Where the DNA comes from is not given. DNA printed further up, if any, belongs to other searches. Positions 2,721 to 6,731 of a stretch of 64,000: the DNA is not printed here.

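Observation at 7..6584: Mosaic near-identical DNA tracts shared by two giant pilin-like genes, consistent with gene conversion or recombination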

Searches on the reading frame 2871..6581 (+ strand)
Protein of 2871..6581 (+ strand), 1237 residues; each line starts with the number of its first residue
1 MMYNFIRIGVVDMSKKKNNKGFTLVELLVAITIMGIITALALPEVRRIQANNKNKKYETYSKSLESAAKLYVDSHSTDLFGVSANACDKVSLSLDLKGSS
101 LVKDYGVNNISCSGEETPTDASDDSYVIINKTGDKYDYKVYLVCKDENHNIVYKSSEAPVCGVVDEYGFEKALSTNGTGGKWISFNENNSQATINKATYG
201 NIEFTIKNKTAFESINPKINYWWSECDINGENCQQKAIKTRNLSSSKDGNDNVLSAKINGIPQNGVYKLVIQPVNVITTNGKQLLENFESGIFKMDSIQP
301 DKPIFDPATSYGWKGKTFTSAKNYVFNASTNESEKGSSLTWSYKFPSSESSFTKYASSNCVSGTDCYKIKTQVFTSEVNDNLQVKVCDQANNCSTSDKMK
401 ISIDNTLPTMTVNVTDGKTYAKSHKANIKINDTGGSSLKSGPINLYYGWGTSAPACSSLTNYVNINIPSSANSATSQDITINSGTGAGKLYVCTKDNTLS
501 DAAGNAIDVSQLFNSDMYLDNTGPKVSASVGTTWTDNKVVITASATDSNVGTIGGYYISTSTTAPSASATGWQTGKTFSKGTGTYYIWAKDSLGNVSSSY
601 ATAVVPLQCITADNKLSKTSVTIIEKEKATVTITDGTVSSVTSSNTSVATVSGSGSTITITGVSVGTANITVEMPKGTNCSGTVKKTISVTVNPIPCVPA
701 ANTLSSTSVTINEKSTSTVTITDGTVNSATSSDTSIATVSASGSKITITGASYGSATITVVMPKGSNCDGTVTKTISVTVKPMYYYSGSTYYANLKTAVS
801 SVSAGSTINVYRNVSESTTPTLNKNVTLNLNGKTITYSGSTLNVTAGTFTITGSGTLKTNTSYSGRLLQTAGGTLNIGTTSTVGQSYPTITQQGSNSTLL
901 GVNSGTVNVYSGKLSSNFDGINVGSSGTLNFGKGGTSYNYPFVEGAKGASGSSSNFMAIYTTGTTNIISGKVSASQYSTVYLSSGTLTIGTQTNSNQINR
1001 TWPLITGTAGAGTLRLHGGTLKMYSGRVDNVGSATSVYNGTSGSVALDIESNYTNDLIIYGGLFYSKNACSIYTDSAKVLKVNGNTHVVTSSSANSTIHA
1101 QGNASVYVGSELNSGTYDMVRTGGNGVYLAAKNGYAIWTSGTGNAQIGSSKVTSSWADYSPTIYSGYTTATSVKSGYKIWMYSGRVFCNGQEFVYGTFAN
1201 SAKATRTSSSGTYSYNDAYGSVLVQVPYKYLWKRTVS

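Call 7: search_protein_families(library=pfam, proteins=[window:2871-6581:+], max_evalue=0.1)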
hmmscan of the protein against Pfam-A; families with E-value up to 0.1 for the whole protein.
window:2871-6581:+ (1237 aa): 5 families
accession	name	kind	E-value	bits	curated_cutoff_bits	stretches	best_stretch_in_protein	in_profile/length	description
PF07963.17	N_methyl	-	3.2e-09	36.4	21.2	1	16-42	1-27/27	Prokaryotic N-terminal methylation motif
PF13629.12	T2SS-T3SS_pil_N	-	0.00056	20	23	1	624-678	7-62/72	Pilus formation protein N terminal region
PF23486.1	Ig_TMEM132_5th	-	0.001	19.6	28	0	613-691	61-133/137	TMEM132 fifth domain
PF22017.1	HP1454-like_C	-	0.0032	18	27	0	364-403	34-73/93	LPP20 lipofamily protein, C-terminal domain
PF02368.24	Big_2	-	0.0044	17.4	22.8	1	702-765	5-71/79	Bacterial Ig-like domain (group 2)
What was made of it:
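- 2907..6584 (+): Gene B, a 1225-aa modular prepilin-like protein (P0001). An upstream ATG at 2871 is an unlikely start. PF07963 scores 36.4 bits (call 7).
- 4704..4967 (+): Extra 264-nt (88-aa) Ig-like / Big_2-like unit present only in gene B. Its exact placement within the tandem repeat is alignment-dependent. Big_2 and T2SS-T3SS_pil_N are weak Pfam hits (call 7).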

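Call 8: find_encoding_contigs(protein=window:2871-6581:+, flank=10000, max_places=6)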
Protein window:2871-6581:+ (1237 aa): no gene with exactly this product is on record in the collection.

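Call 9: find_encoding_contigs(protein=window:2907-6581:+, flank=10000, max_places=6)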
Protein window:2907-6581:+ (1225 aa): no gene with exactly this product is on record in the collection.

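Call 11: find_homologous_proteins(query=window:2907-6581:+, max_evalue=0.001)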
Query window:2907-6581:+ (1225 aa): 32 proteins with E <= 0.001 among 8000 candidates.
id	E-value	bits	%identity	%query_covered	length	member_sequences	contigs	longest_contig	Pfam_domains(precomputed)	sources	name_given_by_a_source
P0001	0.0e+0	2636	100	100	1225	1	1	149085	PF07963.18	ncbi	-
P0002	0.0e+0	1290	49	99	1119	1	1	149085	PF07963.18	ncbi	-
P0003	1.1e-57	214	34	16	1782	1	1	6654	PF18676.7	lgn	-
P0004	1.6e-54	204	37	14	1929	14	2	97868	PF09479.17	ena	-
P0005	2.7e-53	200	40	12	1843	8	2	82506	PF09479.17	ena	-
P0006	7.0e-53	198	40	12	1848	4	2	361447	PF09479.17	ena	-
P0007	8.3e-53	198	38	12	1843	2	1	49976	PF09479.17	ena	-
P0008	2.2e-52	197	40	12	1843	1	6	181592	PF09479.17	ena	-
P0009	4.9e-52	195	41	12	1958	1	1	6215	PF09479.17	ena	-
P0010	8.7e-51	191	39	12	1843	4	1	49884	PF09479.17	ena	-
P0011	1.3e-50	191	39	13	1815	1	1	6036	PF09479.17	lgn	-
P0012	7.8e-49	185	37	14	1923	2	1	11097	PF09479.17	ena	-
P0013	1.3e-29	121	34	23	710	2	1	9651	PF00090.26,PF07963.18,PF19028.7,PF19030.7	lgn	-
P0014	7.8e-29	119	32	36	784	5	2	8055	PF07963.18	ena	-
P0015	3.7e-28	116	33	23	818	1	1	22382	PF07963.18,PF19028.7,PF19030.7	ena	-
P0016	3.0e-25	107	38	14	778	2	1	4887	PF07963.18,PF16403.12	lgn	-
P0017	1.0e-23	102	45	12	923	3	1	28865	PF09479.17,PF07963.18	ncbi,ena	-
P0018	1.9e-21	94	49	11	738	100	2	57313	PF07963.18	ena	-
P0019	3.0e-20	90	49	11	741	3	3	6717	PF07963.18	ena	-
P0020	8.1e-19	85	30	24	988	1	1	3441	PF00090.26,PF07963.18,PF19028.7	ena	-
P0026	5.3e-18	83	34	18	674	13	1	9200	PF07963.18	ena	-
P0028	2.4e-17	80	46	10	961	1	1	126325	PF09479.17,PF07963.18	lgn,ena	-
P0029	4.4e-17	80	47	11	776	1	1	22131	PF09479.17,PF07963.18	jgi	-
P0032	9.8e-8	49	29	31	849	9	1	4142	PF09479.17,PF07963.18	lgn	-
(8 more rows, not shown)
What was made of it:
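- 2907..6584 (+): P0001 is 100% identical (call 11).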

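Call 12: find_encoding_contigs(protein=P0002, flank=10000, max_places=4)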
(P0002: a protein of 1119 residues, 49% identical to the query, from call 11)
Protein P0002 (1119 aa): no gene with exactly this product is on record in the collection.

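Call 14: find_related_loci(query=P0002, collection=genome_contigs, flank=10000)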
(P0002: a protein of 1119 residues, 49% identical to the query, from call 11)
Query P0002 (1119 aa) in genome_contigs; peptide patterns used: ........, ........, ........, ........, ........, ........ (x = any residue, [..] = any of these).
304 stretches matched a pattern; 6 encode a relative of the query (tblastn E <= 1e-3); 6 distinct loci.
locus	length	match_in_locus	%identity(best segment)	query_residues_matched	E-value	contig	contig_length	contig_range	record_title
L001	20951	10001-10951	40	370-584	1e-26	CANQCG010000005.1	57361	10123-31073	MAG: uncultured Clostridia bacterium isolate Lapin-001__bin84 genome assembly, contig: Lapin-001__NODE_770_length_57361_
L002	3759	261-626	40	452-571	3e-10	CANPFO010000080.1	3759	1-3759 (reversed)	MAG TPA_asm: uncultured Clostridium sp. isolate SRR15730551_bin.99_metawrap_v1.3_MAG genome assembly, contig: NODE.26729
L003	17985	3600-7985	31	360-565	1e-8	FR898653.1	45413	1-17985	Clostridium sp. CAG:440 genomic scaffold, scf129, whole genome shotgun sequence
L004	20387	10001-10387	31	437-568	1e-7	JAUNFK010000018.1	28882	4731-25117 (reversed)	MAG: bacterium isolate S25M_St_metabat_56 NODE_566_length_28882_cov_7.410136, whole genome shotgun sequence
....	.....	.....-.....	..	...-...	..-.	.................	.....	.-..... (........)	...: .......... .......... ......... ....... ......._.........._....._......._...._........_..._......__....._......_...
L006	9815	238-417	34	1-64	2e-6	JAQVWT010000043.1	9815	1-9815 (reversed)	MAG: Bacilli bacterium isolate STF2_109 NODE_21275_length_9815_cov_6.355078_Sandtown_F2, whole genome shotgun sequence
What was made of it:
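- Tried and rejected: The GTDB-representative scan returned only 29-40% relatives (call 14).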

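Call 15: list_cluster_members(proteins=[P0001, P0002])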
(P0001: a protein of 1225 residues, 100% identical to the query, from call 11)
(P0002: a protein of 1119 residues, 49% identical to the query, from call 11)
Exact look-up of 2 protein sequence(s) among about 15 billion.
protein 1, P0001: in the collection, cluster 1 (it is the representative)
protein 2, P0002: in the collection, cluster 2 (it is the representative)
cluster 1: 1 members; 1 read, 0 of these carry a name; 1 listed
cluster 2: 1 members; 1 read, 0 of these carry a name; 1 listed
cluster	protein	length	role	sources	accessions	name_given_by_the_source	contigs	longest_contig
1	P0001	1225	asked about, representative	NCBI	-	-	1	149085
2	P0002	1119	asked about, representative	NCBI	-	-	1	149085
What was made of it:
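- Tried and rejected: Cluster look-up gave no accession or name (call 15).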

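Call 41: find_encoding_contigs(protein=P0014, flank=8000, max_places=3)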
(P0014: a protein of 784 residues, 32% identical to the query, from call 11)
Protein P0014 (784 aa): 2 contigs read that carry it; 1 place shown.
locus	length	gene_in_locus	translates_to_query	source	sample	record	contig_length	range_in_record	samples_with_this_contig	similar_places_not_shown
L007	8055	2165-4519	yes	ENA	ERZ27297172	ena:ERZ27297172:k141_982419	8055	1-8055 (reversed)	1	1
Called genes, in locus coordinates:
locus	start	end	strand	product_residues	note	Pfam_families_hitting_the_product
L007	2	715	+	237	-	?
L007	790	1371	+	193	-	-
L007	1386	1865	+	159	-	PF02620:YceD (faint)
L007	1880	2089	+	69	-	PF01783:Ribosomal_L32p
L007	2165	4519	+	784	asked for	PF07963:N_methyl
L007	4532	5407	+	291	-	-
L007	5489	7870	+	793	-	PF07963:N_methyl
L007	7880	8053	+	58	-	?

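Call 47: predict_structure(alignment_id=A3)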
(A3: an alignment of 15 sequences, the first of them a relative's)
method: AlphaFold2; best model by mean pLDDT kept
length: 1119 residues; sequences in the alignment: 15
mean_pLDDT: 50.0   pTM: 0.36
mean pLDDT of the five models: 50.0, 48.0, 46.7, 46.2, 44.5
residues with pLDDT >= 90: 0; 70-90: 197; 50-70: 294; < 50: 628
segments of 3 or more residues with pLDDT < 50: 1-3, 144-163, 169-174, 271-372, 383-388, 487-711, 713-722, 724-729, 731-735, 737-741, 760-765, 772-777, 813-816, 824-834, 854-859, 873-878, 911-928, 930-934, 946-955, 963-1119
pLDDT, mean of each block of 10 residues (from residue 1): 49 70 73 69 76 86 78 75 78 62 77 82 78 71 42 32 48 52 70 81 56 80 75 64 74 62 60 42 33 36 36 39 35 35 41 43 45 59 48 67 64 77 81 66 64 67 62 56 53 44 45 41 41 43 40 43 40 31 30 33 35 33 33 32 33 27 32 40 37 33 37 45 45 46 51 59 48 50 66 60 70 54 49 55 66 50 63 48 54 55 60 36 42 51 48 47 45 38 40 32 30 32 33 33 29 31 25 28 29 27 30 24
secondary structure, 60 per line:
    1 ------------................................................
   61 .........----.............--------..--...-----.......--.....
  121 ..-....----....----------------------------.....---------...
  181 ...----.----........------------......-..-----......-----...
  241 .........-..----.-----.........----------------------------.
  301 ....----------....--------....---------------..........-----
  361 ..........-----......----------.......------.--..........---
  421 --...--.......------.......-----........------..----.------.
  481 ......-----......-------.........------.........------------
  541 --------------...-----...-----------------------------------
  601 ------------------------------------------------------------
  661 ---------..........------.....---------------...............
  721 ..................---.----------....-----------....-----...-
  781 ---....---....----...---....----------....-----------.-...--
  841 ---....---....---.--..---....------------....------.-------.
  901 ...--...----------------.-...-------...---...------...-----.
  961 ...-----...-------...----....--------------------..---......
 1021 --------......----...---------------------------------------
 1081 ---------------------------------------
elements in order (helices of 4 or more, strands of 3 or more residues): H13-69 E74-80 H81-86 E99-101 E107-113 E116-122 E124-127 E132-135 E164-168 E178-183 E193-200 E213-218 E227-232 E238-249 E263-271 E300-304 E315-318 E327-330 E346-355 E361-370 E376-381 E392-398 E408-417 E428-434 E441-447 E453-460 E480-486 E492-497 E505-513 E520-528 E555-557 E563-565 H670-679 E686-690 E706-738 E753-756 E768-771 E777-779 E784-787 E791-794 E799-801 E805-808 E819-822 E836-838 E844-847 E851-854 E866-869 E882-885 E900-903 E906-908 E927-929 E937-939 E943-945 E952-954 E960-963 E969-971 E979-981 E986-989 E1015-1020 E1029-1034
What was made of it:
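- On Type IV pilin / class III signal peptide proteins: The AF2 model of P0002 has a helix at 13-69 followed by strands at 74-135, with pLDDT 70-86 over residues 10-140 (call 47; prediction only).
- Tried and rejected: The model of A was too poor (pLDDT 50) to name the C-terminal fold (call 47).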
